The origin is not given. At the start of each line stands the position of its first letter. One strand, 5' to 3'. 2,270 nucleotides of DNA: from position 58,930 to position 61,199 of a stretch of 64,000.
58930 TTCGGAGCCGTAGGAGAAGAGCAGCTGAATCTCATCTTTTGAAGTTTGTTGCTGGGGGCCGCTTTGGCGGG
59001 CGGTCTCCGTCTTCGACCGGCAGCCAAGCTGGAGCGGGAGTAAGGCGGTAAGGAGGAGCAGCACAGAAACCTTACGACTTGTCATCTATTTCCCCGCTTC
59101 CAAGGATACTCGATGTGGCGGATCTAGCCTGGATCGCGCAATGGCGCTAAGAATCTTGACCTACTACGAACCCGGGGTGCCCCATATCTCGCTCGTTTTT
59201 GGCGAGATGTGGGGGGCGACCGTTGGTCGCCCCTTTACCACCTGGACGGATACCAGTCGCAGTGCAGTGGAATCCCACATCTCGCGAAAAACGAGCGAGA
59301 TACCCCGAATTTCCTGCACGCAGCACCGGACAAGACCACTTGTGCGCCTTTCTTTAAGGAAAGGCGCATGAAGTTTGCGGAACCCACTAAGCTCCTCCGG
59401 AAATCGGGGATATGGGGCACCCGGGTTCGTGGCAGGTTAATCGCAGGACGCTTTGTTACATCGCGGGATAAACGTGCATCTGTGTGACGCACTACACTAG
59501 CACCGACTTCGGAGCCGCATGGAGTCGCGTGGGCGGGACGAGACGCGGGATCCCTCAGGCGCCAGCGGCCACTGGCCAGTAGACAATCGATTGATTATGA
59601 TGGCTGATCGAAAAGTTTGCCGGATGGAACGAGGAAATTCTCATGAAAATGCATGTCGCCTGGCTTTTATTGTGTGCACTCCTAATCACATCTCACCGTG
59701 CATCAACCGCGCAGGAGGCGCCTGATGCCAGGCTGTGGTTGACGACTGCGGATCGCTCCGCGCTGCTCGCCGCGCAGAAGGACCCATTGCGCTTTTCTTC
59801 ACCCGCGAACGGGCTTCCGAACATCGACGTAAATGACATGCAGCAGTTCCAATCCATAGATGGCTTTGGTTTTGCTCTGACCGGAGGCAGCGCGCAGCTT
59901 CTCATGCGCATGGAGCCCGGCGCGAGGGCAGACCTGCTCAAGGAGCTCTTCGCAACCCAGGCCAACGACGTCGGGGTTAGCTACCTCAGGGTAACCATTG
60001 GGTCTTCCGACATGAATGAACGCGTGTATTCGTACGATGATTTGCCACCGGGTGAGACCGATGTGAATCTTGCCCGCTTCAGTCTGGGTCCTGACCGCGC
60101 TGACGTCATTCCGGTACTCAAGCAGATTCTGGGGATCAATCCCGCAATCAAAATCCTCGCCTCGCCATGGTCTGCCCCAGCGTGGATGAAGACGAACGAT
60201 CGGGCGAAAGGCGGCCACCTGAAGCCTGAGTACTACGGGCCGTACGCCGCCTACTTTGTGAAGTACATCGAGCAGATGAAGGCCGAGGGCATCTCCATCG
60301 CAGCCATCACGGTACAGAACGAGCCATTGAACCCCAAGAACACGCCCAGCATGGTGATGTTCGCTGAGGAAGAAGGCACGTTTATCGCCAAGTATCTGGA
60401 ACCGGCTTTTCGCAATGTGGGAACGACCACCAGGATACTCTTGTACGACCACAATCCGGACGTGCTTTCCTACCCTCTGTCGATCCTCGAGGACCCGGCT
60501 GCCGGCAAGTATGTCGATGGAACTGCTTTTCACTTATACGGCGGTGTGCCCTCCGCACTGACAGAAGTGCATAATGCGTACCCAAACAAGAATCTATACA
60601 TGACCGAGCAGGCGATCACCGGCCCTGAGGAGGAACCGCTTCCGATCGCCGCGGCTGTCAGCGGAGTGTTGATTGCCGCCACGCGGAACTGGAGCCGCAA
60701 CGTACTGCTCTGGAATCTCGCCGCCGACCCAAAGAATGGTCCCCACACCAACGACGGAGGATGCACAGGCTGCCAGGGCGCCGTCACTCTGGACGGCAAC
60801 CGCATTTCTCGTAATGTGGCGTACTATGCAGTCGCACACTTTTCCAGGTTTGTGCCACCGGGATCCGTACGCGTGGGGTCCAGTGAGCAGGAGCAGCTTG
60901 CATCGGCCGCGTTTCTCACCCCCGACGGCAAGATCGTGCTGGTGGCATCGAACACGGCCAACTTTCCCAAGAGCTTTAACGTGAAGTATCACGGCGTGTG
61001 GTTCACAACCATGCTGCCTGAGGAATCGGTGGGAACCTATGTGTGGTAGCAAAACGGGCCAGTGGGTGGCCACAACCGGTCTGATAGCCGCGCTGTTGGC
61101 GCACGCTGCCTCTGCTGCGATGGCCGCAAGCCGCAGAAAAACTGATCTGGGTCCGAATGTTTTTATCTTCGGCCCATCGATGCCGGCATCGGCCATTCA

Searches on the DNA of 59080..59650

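Call 23: search_rna_families(source=window, start=59080, end=59650, threshold=evalue, max_evalue=10)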
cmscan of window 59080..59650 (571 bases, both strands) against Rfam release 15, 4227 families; matches with E-value up to 10: 2.
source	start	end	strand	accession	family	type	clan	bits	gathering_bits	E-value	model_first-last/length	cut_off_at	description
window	59342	59372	+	RF00480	HIV_FE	Cis-reg; frameshift_element;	-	17.5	45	9.3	15-45/52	no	HIV Ribosomal frameshift signal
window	59194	59231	-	RF03032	narK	Cis-reg;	-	14.3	43.2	4.1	31-68/72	no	narK RNA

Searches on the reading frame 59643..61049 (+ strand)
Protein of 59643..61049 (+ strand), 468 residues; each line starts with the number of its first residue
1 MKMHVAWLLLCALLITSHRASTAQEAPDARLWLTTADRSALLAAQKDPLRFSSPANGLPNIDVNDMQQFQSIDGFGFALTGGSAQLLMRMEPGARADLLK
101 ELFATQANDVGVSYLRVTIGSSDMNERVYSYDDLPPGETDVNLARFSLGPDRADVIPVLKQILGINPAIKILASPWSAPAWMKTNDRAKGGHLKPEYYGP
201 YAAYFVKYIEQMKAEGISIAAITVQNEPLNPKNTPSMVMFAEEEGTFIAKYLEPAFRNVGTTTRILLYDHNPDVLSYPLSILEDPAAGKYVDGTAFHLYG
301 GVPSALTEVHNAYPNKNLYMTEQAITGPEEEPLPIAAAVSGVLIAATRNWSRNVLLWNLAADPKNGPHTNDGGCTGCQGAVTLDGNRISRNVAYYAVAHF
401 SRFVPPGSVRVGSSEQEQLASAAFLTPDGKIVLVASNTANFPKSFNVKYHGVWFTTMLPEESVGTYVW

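Call 11: find_encoding_contigs(protein=window:59643-61049:+, flank=3000, max_places=6)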
Protein window:59643-61049:+ (468 aa): no gene with exactly this product is on record in the collection.

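Call 43: search_protein_families(library=pfam, proteins=[window:59643-61049:+], max_evalue=0.001)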
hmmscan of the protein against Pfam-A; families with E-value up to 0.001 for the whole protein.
window:59643-61049:+ (468 aa): 3 families
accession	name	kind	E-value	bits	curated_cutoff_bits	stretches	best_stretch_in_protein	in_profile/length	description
PF02055.22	Glyco_hydro_30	-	4.1e-43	148.2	23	1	72-404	1-348/348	Glycosyl hydrolase family 30 TIM-barrel domain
PF17189.10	Glyco_hydro_30C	-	1.9e-12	47.6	22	1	407-466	1-65/65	Glycosyl hydrolase family 30 beta sandwich domain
PF02057.21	Glyco_hydro_59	-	3.3e-07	30.4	27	1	73-323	2-220/294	Glycosyl hydrolase family 59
